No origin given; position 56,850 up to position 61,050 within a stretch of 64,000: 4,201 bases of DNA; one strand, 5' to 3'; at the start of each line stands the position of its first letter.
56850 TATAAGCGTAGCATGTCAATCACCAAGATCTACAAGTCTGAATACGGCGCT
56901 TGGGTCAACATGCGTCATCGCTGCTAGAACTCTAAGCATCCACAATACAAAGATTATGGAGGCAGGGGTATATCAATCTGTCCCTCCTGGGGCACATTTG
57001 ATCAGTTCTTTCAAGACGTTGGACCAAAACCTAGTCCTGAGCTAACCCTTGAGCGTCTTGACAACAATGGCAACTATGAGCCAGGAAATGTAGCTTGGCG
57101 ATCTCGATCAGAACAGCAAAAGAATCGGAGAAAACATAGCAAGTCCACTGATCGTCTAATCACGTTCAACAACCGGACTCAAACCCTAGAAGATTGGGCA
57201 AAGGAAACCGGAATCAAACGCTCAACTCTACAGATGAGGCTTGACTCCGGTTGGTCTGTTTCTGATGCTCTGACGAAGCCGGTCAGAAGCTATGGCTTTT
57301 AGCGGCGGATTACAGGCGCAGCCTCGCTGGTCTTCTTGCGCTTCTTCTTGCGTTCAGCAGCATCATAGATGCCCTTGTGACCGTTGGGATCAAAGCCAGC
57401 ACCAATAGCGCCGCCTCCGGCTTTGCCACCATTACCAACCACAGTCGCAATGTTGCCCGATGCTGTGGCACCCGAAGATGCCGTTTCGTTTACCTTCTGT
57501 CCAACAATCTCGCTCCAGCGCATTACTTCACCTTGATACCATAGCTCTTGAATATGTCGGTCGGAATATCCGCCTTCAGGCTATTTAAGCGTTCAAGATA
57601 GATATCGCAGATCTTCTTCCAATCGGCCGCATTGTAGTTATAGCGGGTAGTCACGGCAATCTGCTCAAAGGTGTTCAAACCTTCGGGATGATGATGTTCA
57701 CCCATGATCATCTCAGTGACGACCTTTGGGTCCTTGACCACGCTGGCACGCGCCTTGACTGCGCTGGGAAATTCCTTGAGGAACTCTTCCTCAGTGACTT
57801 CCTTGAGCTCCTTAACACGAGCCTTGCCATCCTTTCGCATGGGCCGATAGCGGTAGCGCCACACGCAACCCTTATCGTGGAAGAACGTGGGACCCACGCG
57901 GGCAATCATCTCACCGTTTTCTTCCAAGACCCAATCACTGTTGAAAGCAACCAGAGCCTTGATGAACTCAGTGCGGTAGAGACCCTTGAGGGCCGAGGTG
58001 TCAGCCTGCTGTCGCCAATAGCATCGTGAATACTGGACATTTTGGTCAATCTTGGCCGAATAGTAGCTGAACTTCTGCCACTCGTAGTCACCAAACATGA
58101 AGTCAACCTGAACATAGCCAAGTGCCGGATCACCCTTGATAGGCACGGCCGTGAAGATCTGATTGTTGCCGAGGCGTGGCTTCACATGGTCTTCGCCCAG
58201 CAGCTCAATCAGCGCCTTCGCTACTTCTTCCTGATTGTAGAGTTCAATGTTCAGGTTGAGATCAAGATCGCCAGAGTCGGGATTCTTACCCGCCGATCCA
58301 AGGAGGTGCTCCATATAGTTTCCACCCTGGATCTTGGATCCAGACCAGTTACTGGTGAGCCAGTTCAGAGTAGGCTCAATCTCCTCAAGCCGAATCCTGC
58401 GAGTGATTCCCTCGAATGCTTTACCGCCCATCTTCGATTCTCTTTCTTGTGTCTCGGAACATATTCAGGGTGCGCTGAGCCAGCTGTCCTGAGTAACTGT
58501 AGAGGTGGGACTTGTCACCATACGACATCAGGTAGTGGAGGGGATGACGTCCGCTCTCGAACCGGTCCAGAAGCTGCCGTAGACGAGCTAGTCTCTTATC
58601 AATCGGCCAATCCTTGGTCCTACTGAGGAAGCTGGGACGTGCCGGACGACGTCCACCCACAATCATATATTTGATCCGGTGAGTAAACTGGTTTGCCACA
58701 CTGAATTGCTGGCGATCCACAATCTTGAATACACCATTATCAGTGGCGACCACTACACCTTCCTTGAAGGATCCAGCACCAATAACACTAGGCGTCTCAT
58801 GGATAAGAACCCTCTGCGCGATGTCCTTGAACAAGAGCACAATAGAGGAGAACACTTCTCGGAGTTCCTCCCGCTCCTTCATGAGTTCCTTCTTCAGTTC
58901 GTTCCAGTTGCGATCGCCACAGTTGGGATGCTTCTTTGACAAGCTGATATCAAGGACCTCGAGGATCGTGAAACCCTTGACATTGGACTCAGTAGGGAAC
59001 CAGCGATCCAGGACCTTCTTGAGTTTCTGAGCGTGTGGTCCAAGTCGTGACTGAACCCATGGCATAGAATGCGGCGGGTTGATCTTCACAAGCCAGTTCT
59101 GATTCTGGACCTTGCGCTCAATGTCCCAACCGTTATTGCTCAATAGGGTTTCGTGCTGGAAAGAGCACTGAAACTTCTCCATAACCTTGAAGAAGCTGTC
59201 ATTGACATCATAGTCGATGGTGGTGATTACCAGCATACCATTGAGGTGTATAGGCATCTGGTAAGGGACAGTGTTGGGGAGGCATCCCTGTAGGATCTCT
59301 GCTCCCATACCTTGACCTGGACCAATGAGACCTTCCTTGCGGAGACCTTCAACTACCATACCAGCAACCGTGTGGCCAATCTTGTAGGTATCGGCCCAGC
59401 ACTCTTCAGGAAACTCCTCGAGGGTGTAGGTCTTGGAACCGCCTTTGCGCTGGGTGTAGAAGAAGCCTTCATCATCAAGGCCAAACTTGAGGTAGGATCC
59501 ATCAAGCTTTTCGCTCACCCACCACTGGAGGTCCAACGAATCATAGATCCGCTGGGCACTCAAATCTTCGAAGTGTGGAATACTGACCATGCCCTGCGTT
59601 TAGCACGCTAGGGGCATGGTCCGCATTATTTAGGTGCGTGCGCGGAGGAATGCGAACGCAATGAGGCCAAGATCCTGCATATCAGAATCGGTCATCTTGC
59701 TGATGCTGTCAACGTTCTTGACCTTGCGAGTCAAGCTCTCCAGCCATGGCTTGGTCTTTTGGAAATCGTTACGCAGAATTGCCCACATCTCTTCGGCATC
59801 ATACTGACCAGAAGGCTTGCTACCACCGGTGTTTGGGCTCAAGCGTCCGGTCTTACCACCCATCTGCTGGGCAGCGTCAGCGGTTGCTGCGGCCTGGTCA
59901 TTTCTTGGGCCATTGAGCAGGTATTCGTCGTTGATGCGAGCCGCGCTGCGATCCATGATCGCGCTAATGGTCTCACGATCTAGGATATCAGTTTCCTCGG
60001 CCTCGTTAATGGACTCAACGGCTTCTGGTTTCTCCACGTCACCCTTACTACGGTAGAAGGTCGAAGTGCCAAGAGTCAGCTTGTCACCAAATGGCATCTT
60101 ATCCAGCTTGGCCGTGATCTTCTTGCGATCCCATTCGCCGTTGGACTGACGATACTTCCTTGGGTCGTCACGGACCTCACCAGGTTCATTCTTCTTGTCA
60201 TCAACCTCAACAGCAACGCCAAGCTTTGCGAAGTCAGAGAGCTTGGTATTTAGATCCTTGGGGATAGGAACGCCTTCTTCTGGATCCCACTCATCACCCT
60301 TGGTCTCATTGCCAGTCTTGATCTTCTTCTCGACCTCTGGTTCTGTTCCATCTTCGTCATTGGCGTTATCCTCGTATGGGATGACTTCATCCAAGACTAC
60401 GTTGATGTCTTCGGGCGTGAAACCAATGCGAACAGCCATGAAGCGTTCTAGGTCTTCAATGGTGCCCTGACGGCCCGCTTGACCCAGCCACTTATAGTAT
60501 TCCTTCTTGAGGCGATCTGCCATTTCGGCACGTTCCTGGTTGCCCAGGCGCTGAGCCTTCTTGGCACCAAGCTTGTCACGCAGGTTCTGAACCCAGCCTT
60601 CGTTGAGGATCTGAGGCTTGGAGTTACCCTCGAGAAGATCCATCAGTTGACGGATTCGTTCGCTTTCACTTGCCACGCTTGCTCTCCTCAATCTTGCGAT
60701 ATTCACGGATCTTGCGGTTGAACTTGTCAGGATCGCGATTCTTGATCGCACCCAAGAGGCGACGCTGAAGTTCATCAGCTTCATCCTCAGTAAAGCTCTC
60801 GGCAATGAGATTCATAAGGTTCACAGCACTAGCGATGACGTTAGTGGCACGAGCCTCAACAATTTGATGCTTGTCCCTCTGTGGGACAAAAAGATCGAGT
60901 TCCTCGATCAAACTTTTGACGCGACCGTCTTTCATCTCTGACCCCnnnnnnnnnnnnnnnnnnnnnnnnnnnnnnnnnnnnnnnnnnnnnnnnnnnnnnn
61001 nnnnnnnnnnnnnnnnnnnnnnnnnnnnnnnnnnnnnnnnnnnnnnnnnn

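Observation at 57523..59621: Rnl1-like RNA ligase plus minimal nucleotidyltransferase, with the ligase start codon buried in a 10-bp hairpin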

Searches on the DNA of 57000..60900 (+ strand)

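Call 8: search_dna_similar(query=window:57000-60900:+, collection=phages, mode=distant, max_rows=20)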
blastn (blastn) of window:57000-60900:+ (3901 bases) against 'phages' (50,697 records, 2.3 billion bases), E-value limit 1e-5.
Records with a match: 1; places in all: 1; records where one place covers at least 80% of the query: 0.
Best place of each record, by identity: 60-80% 1.
By first word of the organism name: Sinorhizobium 1.
By host as written in the record: Sinohrizobium meliloti NRRL L-50 1.
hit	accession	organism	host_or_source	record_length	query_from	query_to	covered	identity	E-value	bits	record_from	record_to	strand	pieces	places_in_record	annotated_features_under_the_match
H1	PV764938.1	Sinorhizobium phage Phosso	Sinohrizobium meliloti NRRL L-50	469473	780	1165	7%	70.9%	1e-7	132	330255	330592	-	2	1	hypothetical protein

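Call 88: search_rna_families(source=window, start=57200, end=60000, threshold=evalue, max_evalue=1)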
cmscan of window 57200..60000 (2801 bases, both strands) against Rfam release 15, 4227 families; matches with E-value up to 1: 0.
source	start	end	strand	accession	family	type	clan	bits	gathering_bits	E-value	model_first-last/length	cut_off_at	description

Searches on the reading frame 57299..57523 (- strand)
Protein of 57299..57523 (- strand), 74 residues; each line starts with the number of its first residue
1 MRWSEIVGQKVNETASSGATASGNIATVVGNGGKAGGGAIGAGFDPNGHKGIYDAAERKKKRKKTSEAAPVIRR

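Call 3: search_protein_families(library=pfam, proteins=[window:57299-57523:-], max_evalue=0.1)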
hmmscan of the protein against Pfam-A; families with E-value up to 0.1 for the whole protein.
window:57299-57523:- (74 aa): 1 family
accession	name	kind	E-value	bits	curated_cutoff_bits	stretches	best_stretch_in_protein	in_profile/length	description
PF17508.7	MccV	-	0.079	14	27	1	5-65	3-64/104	Microcin V bacteriocin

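Call 4: search_protein_families(library=phrogs, proteins=[window:57299-57523:-], max_evalue=0.01)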
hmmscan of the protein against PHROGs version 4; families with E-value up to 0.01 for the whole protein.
window:57299-57523:- (74 aa): 2 families
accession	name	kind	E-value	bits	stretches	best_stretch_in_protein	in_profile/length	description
phrog_12810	-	unknown function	2.9e-08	33.4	1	11-61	741-786/788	-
phrog_17311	-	unknown function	0.00033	21.6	1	9-30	4-25/54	-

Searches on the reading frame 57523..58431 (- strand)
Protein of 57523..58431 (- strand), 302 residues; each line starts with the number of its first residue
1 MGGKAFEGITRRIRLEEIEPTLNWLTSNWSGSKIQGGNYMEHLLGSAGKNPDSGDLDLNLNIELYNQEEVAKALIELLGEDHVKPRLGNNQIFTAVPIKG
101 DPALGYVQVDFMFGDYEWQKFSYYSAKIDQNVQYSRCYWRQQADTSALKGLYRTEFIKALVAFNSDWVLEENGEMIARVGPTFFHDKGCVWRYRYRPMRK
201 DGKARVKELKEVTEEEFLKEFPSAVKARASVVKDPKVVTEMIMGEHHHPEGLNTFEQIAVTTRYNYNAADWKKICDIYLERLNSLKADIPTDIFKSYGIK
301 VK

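Call 3: search_protein_families(library=pfam, proteins=[window:57523-58431:-], max_evalue=0.1)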
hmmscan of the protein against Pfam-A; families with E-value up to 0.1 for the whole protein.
window:57523-58431:- (302 aa): 1 family
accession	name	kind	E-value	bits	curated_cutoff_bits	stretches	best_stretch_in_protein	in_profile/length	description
PF24543.1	Usp-48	-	0.056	13.8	27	0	205-278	30-105/115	Usp-48 domain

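Call 4: search_protein_families(library=phrogs, proteins=[window:57523-58431:-], max_evalue=0.01)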
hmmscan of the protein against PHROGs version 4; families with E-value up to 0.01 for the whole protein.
window:57523-58431:- (302 aa): 0 families

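Call 7: search_solved_structures(query=window:57523-58431:-, max_evalue=10, show_alignments=3)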
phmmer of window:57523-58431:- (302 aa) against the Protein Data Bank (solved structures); distinct sequences matched with E-value up to 10: 3.
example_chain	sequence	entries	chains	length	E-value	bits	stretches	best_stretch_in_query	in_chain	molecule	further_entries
5tro_A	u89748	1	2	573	0.35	13.4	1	36-63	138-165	Penicillin-binding protein 1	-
8vbt_A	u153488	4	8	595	0.36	13.4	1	36-63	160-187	Penicillin-binding protein 1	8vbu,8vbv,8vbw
7o49_A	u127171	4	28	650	0.41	13.2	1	36-63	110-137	Penicillin-binding protein 1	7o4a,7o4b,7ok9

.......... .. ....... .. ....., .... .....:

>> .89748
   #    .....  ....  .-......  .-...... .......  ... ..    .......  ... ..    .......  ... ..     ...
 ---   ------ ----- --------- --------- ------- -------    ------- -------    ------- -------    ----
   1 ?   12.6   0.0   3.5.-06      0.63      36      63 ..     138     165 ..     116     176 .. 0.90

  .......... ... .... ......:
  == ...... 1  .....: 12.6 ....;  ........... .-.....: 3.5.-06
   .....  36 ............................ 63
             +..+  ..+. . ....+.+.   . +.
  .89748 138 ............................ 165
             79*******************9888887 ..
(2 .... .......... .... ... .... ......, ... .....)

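Call 11: search_dna_similar(query=window:57523-58431:-, collection=phages, mode=protein, max_rows=30, max_evalue=0.001)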
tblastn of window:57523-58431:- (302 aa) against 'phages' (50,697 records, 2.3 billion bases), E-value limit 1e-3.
Records with a match: 6; places in all: 7; records where one place covers at least 80% of the query: 3.
Best place of each record, by identity: <60% 6.
By first word of the organism name: Pseudomonas 3; Agrobacterium 2; Sinorhizobium 1.
By host as written in the record: Agrobacterium tumefaciens C58 2; Pseudomonas aeruginosa 2; Sinohrizobium meliloti NRRL L-50 1; Pseudomonas aeruginosa PAO1 1.
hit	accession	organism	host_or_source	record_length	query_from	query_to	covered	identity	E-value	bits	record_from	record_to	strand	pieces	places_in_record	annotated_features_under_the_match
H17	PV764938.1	Sinorhizobium phage Phosso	Sinohrizobium meliloti NRRL L-50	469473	1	293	97%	48.5%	1e-80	271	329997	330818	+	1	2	hypothetical protein (x2)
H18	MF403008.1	Agrobacterium phage Atu_ph07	Agrobacterium tumefaciens C58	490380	1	293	97%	36.3%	2e-46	172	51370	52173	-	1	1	hypothetical protein (x3)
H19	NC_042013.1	Agrobacterium phage Atu_ph07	Agrobacterium tumefaciens C58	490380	1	293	97%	36.3%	2e-46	172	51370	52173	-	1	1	hypothetical protein (x3)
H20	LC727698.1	Pseudomonas phage sp. 30-3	Pseudomonas aeruginosa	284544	44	168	41%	27.2%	9e-4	47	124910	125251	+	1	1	hypothetical protein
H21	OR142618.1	Pseudomonas phage Callisto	Pseudomonas aeruginosa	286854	44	168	41%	27.2%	9e-4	47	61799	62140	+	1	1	hypothetical protein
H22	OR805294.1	Pseudomonas phage Ettore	Pseudomonas aeruginosa PAO1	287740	44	168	41%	27.2%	9e-4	47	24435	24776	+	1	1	hypothetical protein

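Call 15: find_homologous_proteins(query=window:57523-58431:-)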
Query window:57523-58431:- (302 aa): 113 proteins with E <= 0.001 among 847 candidates.
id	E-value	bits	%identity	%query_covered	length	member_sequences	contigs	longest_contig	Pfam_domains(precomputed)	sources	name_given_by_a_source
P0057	9.6e-206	700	100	100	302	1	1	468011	-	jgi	jgi:hypothetical protein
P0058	3.3e-135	468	69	100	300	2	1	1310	-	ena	-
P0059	4.2e-135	468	69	100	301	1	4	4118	-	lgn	-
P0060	3.6e-134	465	69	100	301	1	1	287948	-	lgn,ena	-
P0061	1.1e-132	460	68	100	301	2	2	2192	-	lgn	-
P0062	4.4e-132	458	67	100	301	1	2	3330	-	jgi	jgi:hypothetical protein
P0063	9.4e-131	454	65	100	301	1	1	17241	-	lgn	-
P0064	1.9e-130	453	66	100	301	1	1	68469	-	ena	-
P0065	4.5e-129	448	64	100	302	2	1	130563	-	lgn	-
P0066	3.2e-128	445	65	100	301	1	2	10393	-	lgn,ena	-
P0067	4.5e-128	445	69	100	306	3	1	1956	-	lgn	-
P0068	5.4e-127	441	64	100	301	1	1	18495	-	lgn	-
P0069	8.4e-127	441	66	100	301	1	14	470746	-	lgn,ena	-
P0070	2.4e-126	439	67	100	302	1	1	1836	-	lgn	-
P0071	1.3e-124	434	67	100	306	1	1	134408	-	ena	-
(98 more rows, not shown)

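Call 42: predict_structure(alignment_id=A2)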
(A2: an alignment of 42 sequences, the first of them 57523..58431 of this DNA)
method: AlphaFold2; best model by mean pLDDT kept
length: 302 residues; sequences in the alignment: 42
mean_pLDDT: 95.4   pTM: 0.91
mean pLDDT of the five models: 95.4, 95.2, 95.1, 94.7, 94.6
residues with pLDDT >= 90: 282; 70-90: 17; 50-70: 3; < 50: 0
segments of 3 or more residues with pLDDT < 50: none
pLDDT, mean of each block of 10 residues (from residue 1): 83 98 97 94 96 97 98 98 97 98 98 98 96 83 93 98 97 94 97 96 93 98 97 98 94 95 95 97 95 93 83
secondary structure, 60 per line:
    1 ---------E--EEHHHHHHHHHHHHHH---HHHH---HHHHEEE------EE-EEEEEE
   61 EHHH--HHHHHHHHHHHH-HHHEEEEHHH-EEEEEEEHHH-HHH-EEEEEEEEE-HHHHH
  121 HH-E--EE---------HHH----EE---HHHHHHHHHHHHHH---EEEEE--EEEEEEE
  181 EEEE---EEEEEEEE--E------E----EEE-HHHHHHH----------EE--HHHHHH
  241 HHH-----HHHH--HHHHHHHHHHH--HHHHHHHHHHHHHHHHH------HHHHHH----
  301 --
elements in order: H15-28 H32-35 H39-42 E43-45 E55-61 H67-78 E83-86 E91-97 E106-114 H116-122 H150-163 E167-171 E174-184 E188-195 E210-212 H214-220 H235-243 H249-252 H255-265 H268-284 H291-296

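Call 57: search_protein_families(library=pfam, alignment_id=A2, max_evalue=1)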
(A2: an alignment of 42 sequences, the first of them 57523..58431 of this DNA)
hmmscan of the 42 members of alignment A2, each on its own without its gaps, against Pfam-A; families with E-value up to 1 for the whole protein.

A. member 1, window:57523-58431:- (302 aa): 1 family
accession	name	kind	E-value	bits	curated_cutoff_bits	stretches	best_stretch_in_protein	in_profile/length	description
PF24543.1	Usp-48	-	0.056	13.8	27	1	205-278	30-105/115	Usp-48 domain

B. families by the number of members that match (of 42 scanned): 16 families
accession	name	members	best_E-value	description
PF08102.16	Antimicrobial_7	1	0.003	Scorpion antimicrobial peptide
PF09406.16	DUF2004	1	0.013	Protein of unknown function (DUF2004)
PF24543.1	Usp-48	1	0.056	Usp-48 domain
PF15064.11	CATSPERG_beta-prop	1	0.065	CATSPERG beta-propeller domain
PF00213.23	OSCP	1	0.073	ATP synthase delta (OSCP) subunit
PF22184.2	CBM_56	1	0.08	Carbohydrate binding module family 56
PF24496.1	DUF7588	1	0.09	Domain of unknown function (DUF7588)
PF20529.3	DUF6744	1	0.12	Family of unknown function (DUF6744)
PF08974.15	DUF1877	1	0.12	Domain of unknown function (DUF1877)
PF00600.24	Flu_NS1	1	0.12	Influenza non-structural protein (NS1)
PF11465.14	Receptor_2B4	1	0.15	Natural killer cell receptor 2B4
PF01335.27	DED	1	0.16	Death effector domain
PF08568.16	Kinetochor_Ybp2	1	0.16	Uncharacterised protein family, YAP/Alf4/glomulin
PF14939.11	DCAF15_WD40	1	0.18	DDB1-and CUL4-substrate receptor 15, WD repeat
PF20196.3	DUF6559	1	0.19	Family of unknown function (DUF6559)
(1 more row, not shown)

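Call 75: find_related_loci(query=A2, collection=genome_contigs, flank=6000)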
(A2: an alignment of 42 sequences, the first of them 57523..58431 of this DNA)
Query A2 (302 aa) in genome_contigs; peptide patterns used: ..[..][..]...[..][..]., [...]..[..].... (x = any residue, [..] = any of these).
63 stretches matched a pattern, but none encodes a relative of the query by tblastn (E <= 1e-3).

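Call 81: fold_search(model_id=the predicted structure, library=viral)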
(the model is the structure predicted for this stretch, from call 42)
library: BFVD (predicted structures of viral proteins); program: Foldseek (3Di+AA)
matches with E <= 10: 390; with E <= 0.001: 11
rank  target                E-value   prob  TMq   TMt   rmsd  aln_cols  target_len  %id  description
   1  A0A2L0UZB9            1.0e-29  1.00  0.83  0.90   2.4       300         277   34  Uncharacterized protein [Agrobacterium phage Atu_ph07]
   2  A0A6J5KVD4            1.5e-13  1.00  0.60  0.57   6.3       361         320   21  Uncharacterized protein [uncultured Caudovirales phage]
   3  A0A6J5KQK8            1.7e-13  1.00  0.56  0.36   6.1       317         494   20  Uncharacterized protein [uncultured Caudovirales phage]
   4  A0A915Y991            1.9e-11  1.00  0.60  0.74   7.0       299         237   19  (no name in the UniProt tables at hand)
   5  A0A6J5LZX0            9.6e-11  1.00  0.55  0.49   9.9       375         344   18  Uncharacterized protein [uncultured Caudovirales phage]
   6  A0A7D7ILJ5            3.7e-10  1.00  0.51  0.26  10.7       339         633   14  (no name in the UniProt tables at hand)
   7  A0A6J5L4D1            1.4e-08  1.00  0.52  0.60   7.6       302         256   15  Uncharacterized protein [uncultured Caudovirales phage]
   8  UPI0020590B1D         8.4e-08  1.00  0.56  0.55   6.9       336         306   16  (no name look-up for this kind of identifier)
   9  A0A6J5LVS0            1.0e-07  1.00  0.37  0.19  13.8       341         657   14  Uncharacterized protein [uncultured Caudovirales phage]
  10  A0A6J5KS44            4.8e-06  1.00  0.46  0.48   9.3       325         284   13  Uncharacterized protein [uncultured Caudovirales phage]
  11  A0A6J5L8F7            7.0e-05  1.00  0.48  0.49   7.3       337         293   15  Uncharacterized protein [uncultured Caudovirales phage]
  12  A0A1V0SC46            7.5e-03  0.99  0.32  0.29   8.1       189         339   13  DNA-directed DNA polymerase [Catovirus CTV1]
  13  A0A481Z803            1.6e-02  0.98  0.31  0.27   7.7       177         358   12  DNA-directed DNA polymerase [Pithovirus LCPAC202]
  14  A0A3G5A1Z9            1.1e-01  0.54  0.26  0.41  11.7       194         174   11  DNA polymerase family X protein [Harvfovirus sp.]
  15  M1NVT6                1.4e-01  0.82  0.25  0.22   5.6       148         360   18  (no name in the UniProt tables at hand)
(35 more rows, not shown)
